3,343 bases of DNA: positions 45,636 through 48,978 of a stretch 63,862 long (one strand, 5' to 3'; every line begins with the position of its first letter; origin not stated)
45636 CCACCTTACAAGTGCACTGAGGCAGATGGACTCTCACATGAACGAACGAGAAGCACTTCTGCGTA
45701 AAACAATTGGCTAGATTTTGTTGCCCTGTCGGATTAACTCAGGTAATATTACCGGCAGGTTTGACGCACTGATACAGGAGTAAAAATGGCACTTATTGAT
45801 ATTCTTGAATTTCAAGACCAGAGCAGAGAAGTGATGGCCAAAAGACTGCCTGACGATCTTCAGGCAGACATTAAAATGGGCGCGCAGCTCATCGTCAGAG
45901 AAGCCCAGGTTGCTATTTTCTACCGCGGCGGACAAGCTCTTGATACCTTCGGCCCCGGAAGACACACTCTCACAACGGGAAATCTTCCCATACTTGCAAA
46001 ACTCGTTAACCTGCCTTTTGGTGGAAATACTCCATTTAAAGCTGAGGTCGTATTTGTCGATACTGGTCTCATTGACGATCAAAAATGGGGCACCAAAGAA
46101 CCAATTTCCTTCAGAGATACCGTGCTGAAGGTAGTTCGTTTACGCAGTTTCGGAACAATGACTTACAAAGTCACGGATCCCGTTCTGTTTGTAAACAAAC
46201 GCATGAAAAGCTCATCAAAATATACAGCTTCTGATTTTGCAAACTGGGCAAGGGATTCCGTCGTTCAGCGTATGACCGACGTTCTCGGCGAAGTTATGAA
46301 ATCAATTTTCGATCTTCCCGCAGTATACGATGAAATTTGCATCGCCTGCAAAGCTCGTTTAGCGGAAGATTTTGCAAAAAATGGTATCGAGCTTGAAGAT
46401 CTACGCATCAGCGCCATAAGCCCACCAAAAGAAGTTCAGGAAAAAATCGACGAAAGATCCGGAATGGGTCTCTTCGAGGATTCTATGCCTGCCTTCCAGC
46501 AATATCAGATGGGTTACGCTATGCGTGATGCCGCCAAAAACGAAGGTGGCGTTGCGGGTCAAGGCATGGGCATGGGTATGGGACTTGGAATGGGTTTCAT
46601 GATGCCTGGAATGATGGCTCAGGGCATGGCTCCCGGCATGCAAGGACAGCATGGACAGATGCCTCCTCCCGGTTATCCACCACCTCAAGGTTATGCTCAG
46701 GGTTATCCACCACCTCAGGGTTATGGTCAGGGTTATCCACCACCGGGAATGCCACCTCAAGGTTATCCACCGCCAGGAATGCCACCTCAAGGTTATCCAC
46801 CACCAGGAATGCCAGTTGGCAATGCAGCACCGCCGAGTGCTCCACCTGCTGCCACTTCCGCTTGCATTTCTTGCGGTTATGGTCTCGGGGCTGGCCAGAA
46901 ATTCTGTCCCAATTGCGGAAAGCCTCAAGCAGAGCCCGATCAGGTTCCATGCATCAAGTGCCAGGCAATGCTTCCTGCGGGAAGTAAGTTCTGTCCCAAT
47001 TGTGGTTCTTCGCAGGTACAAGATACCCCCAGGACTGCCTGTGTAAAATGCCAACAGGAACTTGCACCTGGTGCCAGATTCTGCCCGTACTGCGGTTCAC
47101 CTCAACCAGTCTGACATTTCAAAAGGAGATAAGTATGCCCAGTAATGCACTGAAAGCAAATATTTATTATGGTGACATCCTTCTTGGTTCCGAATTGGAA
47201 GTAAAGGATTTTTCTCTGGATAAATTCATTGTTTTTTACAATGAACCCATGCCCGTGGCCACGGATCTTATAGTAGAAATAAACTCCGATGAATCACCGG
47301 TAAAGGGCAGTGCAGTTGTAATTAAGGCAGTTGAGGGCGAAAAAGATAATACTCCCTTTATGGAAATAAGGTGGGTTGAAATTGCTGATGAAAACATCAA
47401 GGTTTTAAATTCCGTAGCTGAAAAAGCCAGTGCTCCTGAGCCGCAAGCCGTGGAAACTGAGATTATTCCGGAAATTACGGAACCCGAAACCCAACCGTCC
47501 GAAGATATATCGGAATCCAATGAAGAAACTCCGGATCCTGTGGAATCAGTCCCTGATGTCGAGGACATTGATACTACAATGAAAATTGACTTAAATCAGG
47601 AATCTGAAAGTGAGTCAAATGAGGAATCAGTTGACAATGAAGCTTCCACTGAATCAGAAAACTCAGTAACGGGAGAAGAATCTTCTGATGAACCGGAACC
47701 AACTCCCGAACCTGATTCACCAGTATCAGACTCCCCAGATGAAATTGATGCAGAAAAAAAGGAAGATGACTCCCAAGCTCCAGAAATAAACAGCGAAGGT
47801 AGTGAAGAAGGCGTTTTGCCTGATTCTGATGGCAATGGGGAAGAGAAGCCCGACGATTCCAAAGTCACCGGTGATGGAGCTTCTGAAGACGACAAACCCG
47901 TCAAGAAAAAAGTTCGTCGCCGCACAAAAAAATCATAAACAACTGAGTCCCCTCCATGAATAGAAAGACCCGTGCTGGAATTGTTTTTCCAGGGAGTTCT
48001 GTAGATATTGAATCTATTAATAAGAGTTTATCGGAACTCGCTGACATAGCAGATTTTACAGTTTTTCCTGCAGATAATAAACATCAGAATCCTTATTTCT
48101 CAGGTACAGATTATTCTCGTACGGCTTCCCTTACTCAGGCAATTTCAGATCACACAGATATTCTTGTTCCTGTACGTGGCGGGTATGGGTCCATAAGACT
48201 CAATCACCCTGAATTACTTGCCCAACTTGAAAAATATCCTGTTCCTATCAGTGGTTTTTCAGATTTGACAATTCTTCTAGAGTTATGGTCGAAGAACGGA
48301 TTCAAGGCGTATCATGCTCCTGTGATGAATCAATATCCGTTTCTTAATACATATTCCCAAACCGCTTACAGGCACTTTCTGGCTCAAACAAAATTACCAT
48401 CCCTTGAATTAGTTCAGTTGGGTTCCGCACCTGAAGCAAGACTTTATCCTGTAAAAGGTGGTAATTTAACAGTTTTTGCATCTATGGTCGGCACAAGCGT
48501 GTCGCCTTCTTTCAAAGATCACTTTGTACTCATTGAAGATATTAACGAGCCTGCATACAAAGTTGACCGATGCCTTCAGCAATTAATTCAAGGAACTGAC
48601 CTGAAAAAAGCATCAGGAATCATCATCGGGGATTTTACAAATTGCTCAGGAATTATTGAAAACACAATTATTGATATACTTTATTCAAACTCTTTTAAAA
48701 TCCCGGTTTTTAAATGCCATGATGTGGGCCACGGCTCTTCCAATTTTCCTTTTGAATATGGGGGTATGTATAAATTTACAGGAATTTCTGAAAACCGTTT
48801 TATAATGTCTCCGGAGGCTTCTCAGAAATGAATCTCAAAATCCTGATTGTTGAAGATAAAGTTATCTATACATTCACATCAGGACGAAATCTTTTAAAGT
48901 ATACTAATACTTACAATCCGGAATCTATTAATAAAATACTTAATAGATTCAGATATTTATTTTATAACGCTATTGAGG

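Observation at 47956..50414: Translationally coupled LD-carboxypeptidase and membrane-anchored CHAT protease pair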

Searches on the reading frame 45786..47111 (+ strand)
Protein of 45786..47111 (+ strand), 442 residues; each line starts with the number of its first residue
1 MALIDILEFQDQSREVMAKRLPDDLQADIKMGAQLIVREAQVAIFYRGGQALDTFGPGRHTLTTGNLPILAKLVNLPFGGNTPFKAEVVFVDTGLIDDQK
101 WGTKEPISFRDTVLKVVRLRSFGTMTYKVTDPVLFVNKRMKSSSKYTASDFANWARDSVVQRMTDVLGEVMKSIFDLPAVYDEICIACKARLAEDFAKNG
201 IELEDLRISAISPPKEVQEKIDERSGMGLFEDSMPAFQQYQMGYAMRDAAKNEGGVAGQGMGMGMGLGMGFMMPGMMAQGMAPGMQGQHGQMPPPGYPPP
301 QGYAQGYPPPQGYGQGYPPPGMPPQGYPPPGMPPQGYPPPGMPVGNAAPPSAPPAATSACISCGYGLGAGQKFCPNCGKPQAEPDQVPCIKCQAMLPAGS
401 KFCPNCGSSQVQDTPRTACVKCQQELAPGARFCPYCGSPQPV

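Call 3: search_protein_families(library=pfam, proteins=[window:45786-47111:+], max_evalue=0.1)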
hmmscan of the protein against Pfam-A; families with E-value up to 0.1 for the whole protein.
window:45786-47111:+ (442 aa): 10 families
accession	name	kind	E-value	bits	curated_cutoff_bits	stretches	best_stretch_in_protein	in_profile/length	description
PF13421.11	Band_7_1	-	1.1e-53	182.4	24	1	25-228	7-210/211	SPFH domain-Band 7 family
PF13240.11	Zn_Ribbon_1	-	4.5e-17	61.7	25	3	419-439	2-22/23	zinc-ribbon domain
PF12773.13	DZR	-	6e-15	55.6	27.3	2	389-437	1-45/45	Double zinc ribbon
PF01145.31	Band_7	-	6.8e-11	43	23.6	1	36-224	2-158/176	SPFH domain / Band 7 family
PF17032.10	Zn_ribbon_15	-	1.5e-08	35.7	28.9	1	411-437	47-73/73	zinc-ribbon family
PF13248.11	Zn_ribbon_3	-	3.3e-08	33.2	27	2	417-439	3-25/26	zinc-ribbon domain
PF18912.6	DZR_2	-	0.00034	20.8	27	2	402-440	9-46/56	Double zinc ribbon domain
PF09297.16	Zn_ribbon_NUD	-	0.0019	18.3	24.8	0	431-439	4-12/32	NADH pyrophosphatase zinc ribbon domain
PF24460.1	DUF7575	-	0.014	15.2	28.5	1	417-439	4-26/28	Domain of unknown function (DUF7575)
PF01155.25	HypA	-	0.032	14.7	28.9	0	383-412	67-98/112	Hydrogenase/urease nickel incorporation, metallochaperone, hypA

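Call 58: search_protein_families(library=padloc, proteins=[window:45786-47111:+], max_evalue=0.01)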
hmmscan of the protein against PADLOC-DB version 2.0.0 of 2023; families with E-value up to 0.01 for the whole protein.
window:45786-47111:+ (442 aa): 0 families

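Call 94: search_protein_families(library=ncbifam, proteins=[window:45786-47111:+], max_evalue=0.01)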
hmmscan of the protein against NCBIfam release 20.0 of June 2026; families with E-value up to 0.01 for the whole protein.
window:45786-47111:+ (442 aa): 0 families

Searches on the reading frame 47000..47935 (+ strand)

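Call 3: search_protein_families(library=pfam, proteins=[window:47000-47935:+], max_evalue=0.1)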
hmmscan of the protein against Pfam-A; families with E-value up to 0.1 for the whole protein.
window:47000-47935:+ (312 aa): 1 family
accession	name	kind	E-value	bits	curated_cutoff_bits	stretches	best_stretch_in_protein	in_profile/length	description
PF05410.19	Peptidase_C31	-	0.058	13.9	25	1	15-52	14-50/105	Porcine arterivirus-type cysteine proteinase alpha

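Call 4: search_protein_families(library=ncbifam, proteins=[window:47000-47935:+], max_evalue=0.1)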
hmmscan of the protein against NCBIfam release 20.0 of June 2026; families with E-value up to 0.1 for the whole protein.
window:47000-47935:+ (312 aa): 0 families

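Call 58: search_protein_families(library=padloc, proteins=[window:47135-47935:+], max_evalue=0.01)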
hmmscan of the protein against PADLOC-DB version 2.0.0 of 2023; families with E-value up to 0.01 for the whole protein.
window:47135-47935:+ (267 aa): 0 families

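Call 94: search_protein_families(library=ncbifam, proteins=[window:47135-47935:+], max_evalue=0.01)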
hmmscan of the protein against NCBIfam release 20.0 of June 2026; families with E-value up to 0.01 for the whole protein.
window:47135-47935:+ (267 aa): 0 families

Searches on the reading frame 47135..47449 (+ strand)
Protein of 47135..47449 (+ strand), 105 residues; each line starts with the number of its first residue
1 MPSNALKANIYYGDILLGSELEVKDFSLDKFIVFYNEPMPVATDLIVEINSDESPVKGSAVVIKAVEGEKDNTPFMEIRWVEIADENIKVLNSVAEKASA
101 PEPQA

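Call 48: search_protein_families(library=pfam, proteins=[window:47135-47449:+], max_evalue=10)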
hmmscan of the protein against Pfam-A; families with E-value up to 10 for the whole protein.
window:47135-47449:+ (105 aa): 0 families

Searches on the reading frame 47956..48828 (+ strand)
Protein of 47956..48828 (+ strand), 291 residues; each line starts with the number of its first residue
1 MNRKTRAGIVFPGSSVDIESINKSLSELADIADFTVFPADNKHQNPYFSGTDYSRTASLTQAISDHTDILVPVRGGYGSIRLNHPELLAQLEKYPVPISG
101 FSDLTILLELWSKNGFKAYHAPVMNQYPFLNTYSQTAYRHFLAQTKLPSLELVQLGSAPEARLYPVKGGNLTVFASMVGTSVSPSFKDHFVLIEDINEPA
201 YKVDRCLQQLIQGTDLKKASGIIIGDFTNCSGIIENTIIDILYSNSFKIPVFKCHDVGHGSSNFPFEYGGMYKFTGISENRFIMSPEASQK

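Call 3: search_protein_families(library=pfam, proteins=[window:47956-48828:+], max_evalue=0.1)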
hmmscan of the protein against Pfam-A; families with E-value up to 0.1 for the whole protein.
window:47956-48828:+ (291 aa): 2 families
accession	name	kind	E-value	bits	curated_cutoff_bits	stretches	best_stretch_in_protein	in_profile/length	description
PF17676.7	Peptidase_S66C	-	1.4e-23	84.3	23.7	1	166-272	4-118/120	LD-carboxypeptidase C-terminal domain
PF02016.21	Peptidase_S66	-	1.1e-13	51.8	25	1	9-121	3-121/121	LD-carboxypeptidase N-terminal domain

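Call 4: search_protein_families(library=ncbifam, proteins=[window:47956-48828:+], max_evalue=0.1)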
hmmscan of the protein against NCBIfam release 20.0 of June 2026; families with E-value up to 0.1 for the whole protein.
window:47956-48828:+ (291 aa): 1 family
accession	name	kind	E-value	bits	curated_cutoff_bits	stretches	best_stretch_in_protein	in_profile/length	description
NF008424.0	PRK11253.1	equivalog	8.5e-29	100.6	378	1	13-259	14-274/308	muramoyltetrapeptide carboxypeptidase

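Call 13: search_solved_structures(query=window:47956-48828:+, max_evalue=0.001, show_alignments=2)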
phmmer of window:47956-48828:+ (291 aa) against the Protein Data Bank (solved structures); distinct sequences matched with E-value up to 0.001: 15.
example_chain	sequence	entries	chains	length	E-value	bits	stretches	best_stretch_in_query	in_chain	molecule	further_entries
6uuk_A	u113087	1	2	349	7.4e-20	74.9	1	3-230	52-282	Muramoyltetrapeptide carboxypeptidase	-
1zrs_A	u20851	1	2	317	8e-20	74.8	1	6-271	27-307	hypothetical protein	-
2aum_A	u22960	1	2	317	2.1e-19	73.4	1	6-271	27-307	hypothetical protein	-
1zl0_A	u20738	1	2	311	3.1e-19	72.9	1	8-271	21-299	hypothetical protein PA5198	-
2aun_A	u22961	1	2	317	1.9e-18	70.2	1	6-270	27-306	hypothetical protein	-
5z01_A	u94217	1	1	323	2.3e-14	56.9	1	47-231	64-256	Murein tetrapeptide carboxypeptidase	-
5z03_A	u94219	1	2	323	6e-14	55.5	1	47-231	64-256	Murein tetrapeptide carboxypeptidase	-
5usd_A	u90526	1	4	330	7.8e-09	38.7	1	166-274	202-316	Peptidase S66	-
4e5s_A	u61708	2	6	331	7.9e-09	38.7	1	166-274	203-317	MccFlike protein (BA_5613) | LD-carboxypeptidase family protein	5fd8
3g23_A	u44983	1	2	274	1.8e-07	34.2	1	45-210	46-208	LD-carboxypeptidase A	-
4h1h_A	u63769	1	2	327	2.2e-06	30.7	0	166-273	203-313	Lmo1638 protein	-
4inj_A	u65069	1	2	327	5.7e-06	29.3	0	166-273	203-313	Lmo1638 protein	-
3sr3_A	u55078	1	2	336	0.00082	22.2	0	166-233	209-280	Microcin immunity protein MccF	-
3tyx_A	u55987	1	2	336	0.00082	22.2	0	166-233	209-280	Microcin immunity protein MccF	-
3gjz_A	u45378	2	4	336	0.00083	22.2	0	166-233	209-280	Microcin immunity protein MccF | Microcin C7 self-immunity protein mccF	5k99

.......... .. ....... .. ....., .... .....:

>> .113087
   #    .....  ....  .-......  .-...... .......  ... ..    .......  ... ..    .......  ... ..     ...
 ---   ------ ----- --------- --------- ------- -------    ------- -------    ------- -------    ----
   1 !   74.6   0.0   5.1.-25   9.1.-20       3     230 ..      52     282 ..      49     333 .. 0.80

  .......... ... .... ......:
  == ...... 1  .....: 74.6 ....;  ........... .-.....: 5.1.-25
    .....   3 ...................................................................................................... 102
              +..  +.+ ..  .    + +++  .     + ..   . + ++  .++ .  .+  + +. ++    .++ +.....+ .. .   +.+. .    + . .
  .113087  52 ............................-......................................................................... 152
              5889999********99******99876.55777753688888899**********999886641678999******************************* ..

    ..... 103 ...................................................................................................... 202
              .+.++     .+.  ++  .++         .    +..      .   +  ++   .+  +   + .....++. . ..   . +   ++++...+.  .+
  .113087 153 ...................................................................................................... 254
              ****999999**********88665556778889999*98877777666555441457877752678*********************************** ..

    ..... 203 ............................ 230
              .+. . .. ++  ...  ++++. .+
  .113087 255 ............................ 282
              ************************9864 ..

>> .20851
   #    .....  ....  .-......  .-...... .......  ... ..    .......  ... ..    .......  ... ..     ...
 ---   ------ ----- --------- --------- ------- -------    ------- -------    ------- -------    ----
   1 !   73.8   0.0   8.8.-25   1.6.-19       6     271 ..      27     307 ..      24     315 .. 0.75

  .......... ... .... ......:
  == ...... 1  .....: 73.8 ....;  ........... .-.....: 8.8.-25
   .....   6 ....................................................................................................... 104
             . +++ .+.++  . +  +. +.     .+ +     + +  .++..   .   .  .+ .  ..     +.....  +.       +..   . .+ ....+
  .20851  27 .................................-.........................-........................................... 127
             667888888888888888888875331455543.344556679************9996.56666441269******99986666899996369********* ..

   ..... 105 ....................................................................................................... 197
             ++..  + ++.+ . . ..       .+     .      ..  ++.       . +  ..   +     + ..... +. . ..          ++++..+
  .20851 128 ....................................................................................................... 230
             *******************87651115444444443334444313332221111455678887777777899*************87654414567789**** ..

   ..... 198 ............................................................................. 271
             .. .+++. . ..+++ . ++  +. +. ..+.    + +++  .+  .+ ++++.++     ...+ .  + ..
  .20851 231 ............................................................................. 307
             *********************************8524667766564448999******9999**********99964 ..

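Call 58: search_protein_families(library=padloc, proteins=[window:47956-48828:+], max_evalue=0.01)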
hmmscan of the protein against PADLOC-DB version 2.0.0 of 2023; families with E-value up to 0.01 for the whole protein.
window:47956-48828:+ (291 aa): 0 families

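Call 59: find_homologous_proteins(query=window:47956-48828:+, max_evalue=1e-10)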
Query window:47956-48828:+ (291 aa): 30 proteins with E <= 1e-10 among 774 candidates.
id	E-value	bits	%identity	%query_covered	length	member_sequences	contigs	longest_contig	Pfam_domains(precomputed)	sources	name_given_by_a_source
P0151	1.6e-193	660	100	100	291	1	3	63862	PF17676.8,PF02016.22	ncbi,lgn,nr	ncbi:LD-carboxypeptidase [Myxococcota bacterium]|nr:LD-carboxypeptidase [Myxococcota bacterium] MBU1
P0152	6.1e-160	549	84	100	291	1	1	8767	PF17676.8,PF02016.22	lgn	-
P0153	9.3e-28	116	32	95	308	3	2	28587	PF17676.8,PF02016.22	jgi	-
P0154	5.5e-27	113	34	90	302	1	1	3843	PF17676.8,PF02016.22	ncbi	-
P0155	5.4e-26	110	30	97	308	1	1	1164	PF17676.8,PF02016.22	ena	-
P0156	2.5e-24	104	32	91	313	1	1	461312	PF17676.8,PF02016.22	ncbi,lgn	-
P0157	2.4e-23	101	31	88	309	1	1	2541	PF17676.8,PF02016.22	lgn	-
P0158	3.2e-23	101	31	91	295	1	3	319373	PF17676.8,PF02016.22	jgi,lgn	jgi:muramoyltetrapeptide carboxypeptidase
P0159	7.2e-23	100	32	90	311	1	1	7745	PF17676.8,PF02016.22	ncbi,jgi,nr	ncbi:MAG: LD-carboxypeptidase [Deltaproteobacteria bacterium]|nr:LD-carboxypeptidase [Deltaproteobac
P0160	1.7e-22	98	31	80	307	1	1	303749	PF17676.8,PF02016.22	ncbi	-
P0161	1.3e-20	92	30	92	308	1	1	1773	PF17676.8,PF02016.22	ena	-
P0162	4.8e-20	90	30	79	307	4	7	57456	PF17676.8,PF02016.22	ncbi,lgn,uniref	ncbi:MAG: LD-carboxypeptidase [Cetobacterium sp.]|uniref:S66 peptidase family protein n=1 Tax=Cetoba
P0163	7.3e-20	90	30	89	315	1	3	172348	PF17676.8,PF02016.22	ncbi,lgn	-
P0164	1.0e-19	89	30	89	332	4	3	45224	PF17676.8,PF02016.22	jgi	jgi:muramoyltetrapeptide carboxypeptidase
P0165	2.8e-19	88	31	89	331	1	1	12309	PF17676.8,PF02016.22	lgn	-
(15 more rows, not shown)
